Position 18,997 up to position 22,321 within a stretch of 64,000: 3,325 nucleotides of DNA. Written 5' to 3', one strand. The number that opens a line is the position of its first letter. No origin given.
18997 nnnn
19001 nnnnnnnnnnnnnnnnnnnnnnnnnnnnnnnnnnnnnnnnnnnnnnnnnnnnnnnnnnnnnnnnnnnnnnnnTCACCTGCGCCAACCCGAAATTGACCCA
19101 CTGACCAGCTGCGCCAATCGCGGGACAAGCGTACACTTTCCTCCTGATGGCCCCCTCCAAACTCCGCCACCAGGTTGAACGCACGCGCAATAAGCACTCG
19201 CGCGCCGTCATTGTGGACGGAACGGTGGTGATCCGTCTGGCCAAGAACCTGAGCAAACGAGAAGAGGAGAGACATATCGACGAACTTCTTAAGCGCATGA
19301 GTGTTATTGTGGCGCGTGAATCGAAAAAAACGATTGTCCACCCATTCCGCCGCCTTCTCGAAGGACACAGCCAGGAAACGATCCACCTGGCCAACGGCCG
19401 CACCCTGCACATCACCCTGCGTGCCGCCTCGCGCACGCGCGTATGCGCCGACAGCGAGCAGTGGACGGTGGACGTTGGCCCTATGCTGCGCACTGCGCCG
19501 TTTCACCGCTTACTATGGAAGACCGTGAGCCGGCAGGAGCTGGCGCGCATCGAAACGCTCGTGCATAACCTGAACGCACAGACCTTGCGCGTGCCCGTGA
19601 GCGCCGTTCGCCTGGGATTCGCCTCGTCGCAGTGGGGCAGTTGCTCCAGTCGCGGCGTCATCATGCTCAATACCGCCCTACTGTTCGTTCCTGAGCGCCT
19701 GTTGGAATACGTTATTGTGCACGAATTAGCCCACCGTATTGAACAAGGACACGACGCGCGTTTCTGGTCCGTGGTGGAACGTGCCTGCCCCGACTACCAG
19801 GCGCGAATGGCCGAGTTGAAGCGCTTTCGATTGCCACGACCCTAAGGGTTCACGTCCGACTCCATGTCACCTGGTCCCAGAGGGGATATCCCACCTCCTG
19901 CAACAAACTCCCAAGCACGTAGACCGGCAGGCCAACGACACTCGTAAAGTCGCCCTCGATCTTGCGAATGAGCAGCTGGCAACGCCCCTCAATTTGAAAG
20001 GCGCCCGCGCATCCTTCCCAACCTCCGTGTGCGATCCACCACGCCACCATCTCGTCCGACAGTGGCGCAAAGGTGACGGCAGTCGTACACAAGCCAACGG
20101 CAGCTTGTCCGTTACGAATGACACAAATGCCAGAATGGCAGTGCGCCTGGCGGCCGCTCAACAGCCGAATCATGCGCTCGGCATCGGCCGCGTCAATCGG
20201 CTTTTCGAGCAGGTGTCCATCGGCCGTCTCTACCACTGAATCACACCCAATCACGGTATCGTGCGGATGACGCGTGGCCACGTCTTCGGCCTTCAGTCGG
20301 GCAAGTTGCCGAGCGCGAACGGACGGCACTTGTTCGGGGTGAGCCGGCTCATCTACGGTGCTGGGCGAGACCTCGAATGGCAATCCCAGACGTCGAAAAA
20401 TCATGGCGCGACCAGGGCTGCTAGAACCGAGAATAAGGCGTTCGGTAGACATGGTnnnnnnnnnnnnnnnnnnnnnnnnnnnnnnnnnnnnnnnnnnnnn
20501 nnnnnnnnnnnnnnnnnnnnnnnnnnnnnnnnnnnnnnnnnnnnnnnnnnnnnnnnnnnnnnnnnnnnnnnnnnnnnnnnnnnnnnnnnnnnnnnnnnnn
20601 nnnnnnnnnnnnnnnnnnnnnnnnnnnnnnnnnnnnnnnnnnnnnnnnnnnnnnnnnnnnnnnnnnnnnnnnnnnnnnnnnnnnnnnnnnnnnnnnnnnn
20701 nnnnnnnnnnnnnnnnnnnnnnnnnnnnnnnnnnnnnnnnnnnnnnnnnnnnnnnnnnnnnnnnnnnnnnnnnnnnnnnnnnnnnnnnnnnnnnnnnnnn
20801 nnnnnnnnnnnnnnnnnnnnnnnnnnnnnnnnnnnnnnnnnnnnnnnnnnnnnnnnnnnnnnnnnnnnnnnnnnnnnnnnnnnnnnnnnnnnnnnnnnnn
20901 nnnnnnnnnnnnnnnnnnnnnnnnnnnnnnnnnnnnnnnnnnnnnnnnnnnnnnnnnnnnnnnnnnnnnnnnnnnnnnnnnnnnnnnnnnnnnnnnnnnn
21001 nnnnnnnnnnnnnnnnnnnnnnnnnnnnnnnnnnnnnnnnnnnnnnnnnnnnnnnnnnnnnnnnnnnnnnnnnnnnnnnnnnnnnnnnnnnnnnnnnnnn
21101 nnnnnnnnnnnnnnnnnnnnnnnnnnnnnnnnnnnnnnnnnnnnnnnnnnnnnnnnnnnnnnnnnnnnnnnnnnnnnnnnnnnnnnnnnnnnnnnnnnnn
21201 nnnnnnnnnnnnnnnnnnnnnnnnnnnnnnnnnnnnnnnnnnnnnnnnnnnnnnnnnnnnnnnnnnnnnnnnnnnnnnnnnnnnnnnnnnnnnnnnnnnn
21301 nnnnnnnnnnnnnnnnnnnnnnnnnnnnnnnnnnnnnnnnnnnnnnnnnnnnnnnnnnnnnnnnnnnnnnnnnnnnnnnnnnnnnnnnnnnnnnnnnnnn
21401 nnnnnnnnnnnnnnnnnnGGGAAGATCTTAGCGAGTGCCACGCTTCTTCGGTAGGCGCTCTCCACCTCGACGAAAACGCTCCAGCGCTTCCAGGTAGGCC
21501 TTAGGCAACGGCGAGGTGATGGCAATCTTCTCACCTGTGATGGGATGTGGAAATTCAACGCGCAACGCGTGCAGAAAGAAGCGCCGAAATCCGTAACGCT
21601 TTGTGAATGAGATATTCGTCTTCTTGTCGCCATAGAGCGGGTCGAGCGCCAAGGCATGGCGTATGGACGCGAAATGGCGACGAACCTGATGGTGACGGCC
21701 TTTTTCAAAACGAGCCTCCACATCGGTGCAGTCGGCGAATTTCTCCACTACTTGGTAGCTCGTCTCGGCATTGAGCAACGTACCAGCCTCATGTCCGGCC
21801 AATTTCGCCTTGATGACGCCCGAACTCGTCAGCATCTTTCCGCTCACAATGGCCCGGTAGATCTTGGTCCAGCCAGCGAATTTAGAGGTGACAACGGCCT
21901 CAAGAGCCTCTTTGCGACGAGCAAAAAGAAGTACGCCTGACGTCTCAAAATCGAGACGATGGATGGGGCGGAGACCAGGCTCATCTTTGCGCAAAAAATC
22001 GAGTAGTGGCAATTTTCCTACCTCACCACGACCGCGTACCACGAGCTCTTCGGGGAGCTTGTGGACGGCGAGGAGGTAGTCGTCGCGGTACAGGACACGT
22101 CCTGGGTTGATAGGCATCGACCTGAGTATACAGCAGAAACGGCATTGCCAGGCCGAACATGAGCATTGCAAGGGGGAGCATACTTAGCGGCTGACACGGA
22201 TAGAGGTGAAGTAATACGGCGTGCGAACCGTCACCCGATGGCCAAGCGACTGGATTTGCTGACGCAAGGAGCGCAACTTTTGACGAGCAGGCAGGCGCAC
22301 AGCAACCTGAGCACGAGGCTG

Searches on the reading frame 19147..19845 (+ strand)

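Call 22: search_protein_families(library=pfam, proteins=[window:19147-19845:+], max_evalue=0.001)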
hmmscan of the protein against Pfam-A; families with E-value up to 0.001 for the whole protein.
window:19147-19845:+ (232 aa): 1 family
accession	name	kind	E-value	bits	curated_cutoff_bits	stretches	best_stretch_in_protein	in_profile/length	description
PF01863.23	YgjP-like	-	3.1e-34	119.3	26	1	22-226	7-206/207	YgjP-like, metallopeptidase domain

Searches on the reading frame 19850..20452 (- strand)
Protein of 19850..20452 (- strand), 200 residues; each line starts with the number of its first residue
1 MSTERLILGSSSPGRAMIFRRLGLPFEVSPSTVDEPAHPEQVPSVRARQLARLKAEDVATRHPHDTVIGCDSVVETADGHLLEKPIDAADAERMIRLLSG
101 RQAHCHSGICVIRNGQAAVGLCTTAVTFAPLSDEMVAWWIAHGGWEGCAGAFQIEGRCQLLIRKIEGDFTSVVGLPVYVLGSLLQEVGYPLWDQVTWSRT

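Call 22: search_protein_families(library=pfam, proteins=[window:19850-20452:-], max_evalue=0.001)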
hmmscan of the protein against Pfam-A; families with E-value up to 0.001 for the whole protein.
window:19850-20452:- (200 aa): 1 family
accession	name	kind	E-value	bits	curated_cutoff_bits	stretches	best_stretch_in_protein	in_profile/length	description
PF02545.19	Maf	-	3.6e-49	167.4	27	1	5-186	1-186/187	Maf-like protein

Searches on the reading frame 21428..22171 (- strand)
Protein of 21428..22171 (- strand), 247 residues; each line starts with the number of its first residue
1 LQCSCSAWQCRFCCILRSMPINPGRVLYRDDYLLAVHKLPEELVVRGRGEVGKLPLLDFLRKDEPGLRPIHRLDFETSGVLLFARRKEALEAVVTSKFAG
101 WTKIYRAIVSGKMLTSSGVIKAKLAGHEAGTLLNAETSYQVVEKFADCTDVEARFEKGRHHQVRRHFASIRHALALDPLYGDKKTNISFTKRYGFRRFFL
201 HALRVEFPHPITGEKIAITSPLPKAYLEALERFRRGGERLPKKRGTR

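Call 22: search_protein_families(library=pfam, proteins=[window:21428-22171:-], max_evalue=0.001)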
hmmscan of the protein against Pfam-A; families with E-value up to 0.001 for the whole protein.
window:21428-22171:- (247 aa): 1 family
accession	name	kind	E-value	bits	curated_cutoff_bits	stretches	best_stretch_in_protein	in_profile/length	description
PF00849.27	PseudoU_synth_2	-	1.2e-19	71.4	26.8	1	33-169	2-152/152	RNA pseudouridylate synthase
